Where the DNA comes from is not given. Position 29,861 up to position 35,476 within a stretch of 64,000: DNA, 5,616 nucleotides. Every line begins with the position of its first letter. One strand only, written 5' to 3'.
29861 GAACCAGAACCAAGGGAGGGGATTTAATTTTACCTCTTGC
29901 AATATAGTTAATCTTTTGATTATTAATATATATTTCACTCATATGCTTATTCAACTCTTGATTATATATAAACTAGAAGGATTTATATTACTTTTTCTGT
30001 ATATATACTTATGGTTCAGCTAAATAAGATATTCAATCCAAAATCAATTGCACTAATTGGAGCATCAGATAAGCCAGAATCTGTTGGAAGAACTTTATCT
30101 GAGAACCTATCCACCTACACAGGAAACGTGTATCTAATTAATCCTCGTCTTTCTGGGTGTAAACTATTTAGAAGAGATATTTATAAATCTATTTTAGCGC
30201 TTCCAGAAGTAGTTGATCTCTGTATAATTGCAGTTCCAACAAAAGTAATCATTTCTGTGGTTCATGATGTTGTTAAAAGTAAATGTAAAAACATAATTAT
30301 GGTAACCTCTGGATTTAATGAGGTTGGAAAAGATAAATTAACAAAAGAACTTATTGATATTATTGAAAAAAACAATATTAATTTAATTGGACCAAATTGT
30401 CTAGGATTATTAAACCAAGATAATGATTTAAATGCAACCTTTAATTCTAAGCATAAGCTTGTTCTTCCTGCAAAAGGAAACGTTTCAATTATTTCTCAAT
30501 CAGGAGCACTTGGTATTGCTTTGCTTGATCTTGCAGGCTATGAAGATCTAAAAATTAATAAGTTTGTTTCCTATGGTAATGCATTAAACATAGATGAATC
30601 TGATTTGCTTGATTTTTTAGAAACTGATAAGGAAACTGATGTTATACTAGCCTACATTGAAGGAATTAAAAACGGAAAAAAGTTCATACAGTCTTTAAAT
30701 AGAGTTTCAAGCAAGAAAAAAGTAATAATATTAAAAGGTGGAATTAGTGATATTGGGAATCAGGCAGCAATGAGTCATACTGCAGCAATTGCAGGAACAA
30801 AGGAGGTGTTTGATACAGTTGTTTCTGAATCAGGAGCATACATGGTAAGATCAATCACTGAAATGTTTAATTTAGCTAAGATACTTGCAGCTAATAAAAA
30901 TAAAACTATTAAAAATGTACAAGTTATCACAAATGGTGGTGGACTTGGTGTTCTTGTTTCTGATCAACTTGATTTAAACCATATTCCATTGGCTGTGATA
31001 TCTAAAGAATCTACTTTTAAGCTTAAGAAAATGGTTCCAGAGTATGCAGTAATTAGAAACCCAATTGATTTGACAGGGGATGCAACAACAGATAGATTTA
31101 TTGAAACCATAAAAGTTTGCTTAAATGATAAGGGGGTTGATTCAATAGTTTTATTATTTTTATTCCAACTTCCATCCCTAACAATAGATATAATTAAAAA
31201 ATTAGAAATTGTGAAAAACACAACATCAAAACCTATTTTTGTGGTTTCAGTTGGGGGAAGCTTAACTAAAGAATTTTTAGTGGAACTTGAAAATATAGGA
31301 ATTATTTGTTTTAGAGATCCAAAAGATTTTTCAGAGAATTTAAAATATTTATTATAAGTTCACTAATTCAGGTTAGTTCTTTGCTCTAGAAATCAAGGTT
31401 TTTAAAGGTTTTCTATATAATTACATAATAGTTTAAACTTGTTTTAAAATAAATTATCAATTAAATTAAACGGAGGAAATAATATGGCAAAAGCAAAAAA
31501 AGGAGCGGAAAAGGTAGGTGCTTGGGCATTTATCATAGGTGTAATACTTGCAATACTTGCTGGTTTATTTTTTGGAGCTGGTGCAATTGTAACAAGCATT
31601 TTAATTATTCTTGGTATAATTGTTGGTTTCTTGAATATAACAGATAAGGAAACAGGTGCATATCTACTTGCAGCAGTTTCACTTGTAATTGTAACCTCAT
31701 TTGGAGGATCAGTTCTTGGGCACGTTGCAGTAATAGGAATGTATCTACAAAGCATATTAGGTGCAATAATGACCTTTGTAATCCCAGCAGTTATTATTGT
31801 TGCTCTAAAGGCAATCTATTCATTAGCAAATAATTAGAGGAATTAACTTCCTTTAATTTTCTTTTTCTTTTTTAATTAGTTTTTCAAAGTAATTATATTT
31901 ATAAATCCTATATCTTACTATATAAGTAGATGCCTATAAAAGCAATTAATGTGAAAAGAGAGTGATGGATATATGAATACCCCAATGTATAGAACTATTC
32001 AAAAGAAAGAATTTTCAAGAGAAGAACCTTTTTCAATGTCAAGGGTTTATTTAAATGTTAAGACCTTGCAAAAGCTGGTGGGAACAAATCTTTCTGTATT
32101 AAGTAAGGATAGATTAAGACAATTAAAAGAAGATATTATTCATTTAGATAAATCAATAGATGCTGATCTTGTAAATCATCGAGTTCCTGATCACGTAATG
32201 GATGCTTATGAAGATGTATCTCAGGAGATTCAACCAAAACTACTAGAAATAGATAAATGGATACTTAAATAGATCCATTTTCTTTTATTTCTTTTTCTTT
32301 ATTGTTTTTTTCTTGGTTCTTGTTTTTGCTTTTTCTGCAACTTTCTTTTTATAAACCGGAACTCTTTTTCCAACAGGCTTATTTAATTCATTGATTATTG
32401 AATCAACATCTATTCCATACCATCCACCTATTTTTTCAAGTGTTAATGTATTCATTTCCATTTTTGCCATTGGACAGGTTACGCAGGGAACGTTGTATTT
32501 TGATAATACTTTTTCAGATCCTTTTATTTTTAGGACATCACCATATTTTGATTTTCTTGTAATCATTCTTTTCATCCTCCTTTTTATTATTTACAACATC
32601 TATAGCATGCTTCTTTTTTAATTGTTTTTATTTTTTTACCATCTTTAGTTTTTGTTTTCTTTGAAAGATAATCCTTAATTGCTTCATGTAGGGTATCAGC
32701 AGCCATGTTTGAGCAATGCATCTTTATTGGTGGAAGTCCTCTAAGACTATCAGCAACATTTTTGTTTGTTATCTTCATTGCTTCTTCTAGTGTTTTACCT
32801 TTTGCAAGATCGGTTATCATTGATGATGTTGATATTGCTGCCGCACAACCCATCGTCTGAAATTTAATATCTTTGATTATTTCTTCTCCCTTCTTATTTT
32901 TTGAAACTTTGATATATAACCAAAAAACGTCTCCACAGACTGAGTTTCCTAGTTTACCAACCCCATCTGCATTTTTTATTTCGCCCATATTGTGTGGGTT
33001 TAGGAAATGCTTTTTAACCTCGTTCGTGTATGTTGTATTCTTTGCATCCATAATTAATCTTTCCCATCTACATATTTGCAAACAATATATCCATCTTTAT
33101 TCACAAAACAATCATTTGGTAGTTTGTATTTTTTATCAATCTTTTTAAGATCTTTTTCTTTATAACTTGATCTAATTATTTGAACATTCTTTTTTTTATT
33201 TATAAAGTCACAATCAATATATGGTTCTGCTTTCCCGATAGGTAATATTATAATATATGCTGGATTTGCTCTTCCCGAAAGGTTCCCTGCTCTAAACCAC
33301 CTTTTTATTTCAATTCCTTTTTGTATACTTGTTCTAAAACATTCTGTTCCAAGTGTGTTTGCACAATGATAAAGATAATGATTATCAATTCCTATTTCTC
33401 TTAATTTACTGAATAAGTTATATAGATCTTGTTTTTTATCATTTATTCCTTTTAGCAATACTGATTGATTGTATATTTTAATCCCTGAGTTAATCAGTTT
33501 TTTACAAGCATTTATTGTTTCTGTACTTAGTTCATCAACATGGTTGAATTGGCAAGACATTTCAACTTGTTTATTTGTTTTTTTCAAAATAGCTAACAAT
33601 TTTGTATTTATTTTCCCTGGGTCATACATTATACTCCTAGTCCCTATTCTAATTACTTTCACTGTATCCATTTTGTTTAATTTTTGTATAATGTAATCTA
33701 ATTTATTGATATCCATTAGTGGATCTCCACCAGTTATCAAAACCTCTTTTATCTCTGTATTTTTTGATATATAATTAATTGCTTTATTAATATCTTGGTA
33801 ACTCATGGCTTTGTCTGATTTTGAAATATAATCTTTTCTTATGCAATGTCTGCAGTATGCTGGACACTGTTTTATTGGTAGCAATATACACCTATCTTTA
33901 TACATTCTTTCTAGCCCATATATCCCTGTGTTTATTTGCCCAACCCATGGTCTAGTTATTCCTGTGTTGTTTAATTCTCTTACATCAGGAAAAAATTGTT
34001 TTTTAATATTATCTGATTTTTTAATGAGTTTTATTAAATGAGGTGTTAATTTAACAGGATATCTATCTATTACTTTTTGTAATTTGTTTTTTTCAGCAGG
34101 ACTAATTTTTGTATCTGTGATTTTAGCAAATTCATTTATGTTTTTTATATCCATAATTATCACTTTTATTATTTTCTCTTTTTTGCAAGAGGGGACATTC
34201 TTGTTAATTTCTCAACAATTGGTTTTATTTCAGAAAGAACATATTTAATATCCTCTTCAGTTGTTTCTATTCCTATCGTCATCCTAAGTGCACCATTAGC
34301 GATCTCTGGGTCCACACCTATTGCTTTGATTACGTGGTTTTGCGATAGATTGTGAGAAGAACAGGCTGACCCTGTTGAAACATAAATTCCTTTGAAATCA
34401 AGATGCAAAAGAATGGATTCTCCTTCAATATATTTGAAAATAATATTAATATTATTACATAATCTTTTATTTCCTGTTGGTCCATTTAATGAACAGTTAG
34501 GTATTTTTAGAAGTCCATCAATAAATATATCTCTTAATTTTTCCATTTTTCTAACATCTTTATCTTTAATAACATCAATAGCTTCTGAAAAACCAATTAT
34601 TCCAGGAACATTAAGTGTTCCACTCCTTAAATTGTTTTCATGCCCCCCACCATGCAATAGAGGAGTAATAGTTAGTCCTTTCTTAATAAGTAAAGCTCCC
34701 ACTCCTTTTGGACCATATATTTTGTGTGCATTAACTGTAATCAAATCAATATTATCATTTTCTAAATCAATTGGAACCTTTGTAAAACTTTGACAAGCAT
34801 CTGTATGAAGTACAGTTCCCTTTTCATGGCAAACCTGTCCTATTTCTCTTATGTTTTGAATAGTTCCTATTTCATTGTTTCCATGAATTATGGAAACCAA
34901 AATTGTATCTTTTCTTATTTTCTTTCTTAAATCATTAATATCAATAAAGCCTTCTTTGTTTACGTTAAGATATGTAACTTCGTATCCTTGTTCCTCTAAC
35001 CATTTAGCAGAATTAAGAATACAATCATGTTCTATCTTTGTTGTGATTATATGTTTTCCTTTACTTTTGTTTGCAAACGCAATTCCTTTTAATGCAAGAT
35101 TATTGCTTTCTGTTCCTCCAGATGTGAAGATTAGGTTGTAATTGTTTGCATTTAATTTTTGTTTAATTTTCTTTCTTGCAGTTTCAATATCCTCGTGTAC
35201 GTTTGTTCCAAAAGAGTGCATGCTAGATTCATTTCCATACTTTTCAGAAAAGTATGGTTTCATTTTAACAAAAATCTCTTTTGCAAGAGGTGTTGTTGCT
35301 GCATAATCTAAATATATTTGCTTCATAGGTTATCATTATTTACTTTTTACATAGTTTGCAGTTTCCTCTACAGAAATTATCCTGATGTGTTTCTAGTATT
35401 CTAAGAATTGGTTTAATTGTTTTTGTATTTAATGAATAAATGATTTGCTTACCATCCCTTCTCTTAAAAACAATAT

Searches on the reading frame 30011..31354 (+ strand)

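Call 16: search_protein_families(library=pfam, proteins=[window:30011-31354:+], max_evalue=0.001)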
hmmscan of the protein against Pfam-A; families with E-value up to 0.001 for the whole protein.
window:30011-31354:+ (448 aa): 4 families
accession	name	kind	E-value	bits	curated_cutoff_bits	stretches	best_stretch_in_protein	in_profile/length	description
PF13607.11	Succ_CoA_lig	-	3e-46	157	27.4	1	155-292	1-138/138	Succinyl-CoA ligase like flavodoxin domain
PF13380.12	CoA_binding_2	-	1.1e-16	61.8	22.8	1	11-135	1-115/116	CoA binding domain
PF02629.25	CoA_binding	-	2.7e-09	38.1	22.3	1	9-101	2-97/97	CoA binding domain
PF19045.5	Ligase_CoA_2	-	1.8e-08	35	23.7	1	303-386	1-84/162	Ligase-CoA domain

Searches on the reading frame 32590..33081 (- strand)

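Call 46: search_protein_families(library=pfam, proteins=[window:32590-33081:-], max_evalue=0.001)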
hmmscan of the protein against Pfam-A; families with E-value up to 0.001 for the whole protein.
window:32590-33081:- (164 aa): 1 family
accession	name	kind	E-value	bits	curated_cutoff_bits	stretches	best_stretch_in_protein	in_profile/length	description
PF01592.21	NifU_N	-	3.8e-42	143.9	22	1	18-144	2-126/127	NifU-like N terminal domain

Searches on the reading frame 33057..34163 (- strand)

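Call 16: search_protein_families(library=pfam, proteins=[window:33057-34163:-], max_evalue=0.001)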
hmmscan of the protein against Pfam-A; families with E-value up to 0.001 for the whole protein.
window:33057-34163:- (369 aa): 2 families
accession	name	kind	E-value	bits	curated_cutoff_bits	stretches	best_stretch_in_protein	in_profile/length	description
PF04055.27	Radical_SAM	-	1.9e-11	44.9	29.5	1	96-250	3-165/166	Radical SAM superfamily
PF13353.11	Fer4_12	-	3e-07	31.2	22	1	91-171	7-86/137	4Fe-4S single cluster domain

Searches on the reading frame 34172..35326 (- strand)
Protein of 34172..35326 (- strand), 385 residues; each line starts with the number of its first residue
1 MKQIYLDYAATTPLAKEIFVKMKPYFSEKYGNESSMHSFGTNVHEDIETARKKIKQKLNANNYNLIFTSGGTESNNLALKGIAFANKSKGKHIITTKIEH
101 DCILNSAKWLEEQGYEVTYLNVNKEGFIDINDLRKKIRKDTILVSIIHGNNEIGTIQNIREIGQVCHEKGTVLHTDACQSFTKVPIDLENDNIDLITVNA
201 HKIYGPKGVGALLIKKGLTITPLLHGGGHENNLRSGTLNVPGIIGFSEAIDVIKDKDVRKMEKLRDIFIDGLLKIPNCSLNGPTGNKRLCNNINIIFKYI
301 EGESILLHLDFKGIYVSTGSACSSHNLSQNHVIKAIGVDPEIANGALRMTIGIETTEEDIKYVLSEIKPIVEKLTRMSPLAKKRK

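Call 17: search_protein_families(library=pfam, proteins=[window:34172-35326:-], max_evalue=0.001)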
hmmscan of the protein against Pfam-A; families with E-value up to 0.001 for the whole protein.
window:34172-35326:- (385 aa): 5 families
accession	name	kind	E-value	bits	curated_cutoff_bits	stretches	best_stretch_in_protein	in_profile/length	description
PF00266.25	Aminotran_5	-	6.4e-85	285.8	21.5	1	4-362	1-370/371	Aminotransferase class-V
PF01212.27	Beta_elim_lyase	-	2.3e-08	34.2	27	1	65-179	50-171/288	Beta-eliminating lyase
PF01041.23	DegT_DnrJ_EryC1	-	4.6e-07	29.8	19.8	1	64-181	41-150/360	DegT/DnrJ/EryC1/StrS aminotransferase family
PF00282.25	Pyridoxal_deC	-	0.00066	18.9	27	1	114-179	166-237/375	Pyridoxal-dependent decarboxylase conserved domain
PF22722.2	NA-iREase1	-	0.0008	19.8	27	0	108-162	7-63/106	NACHT-associated inactive Restriction Endonuclease 1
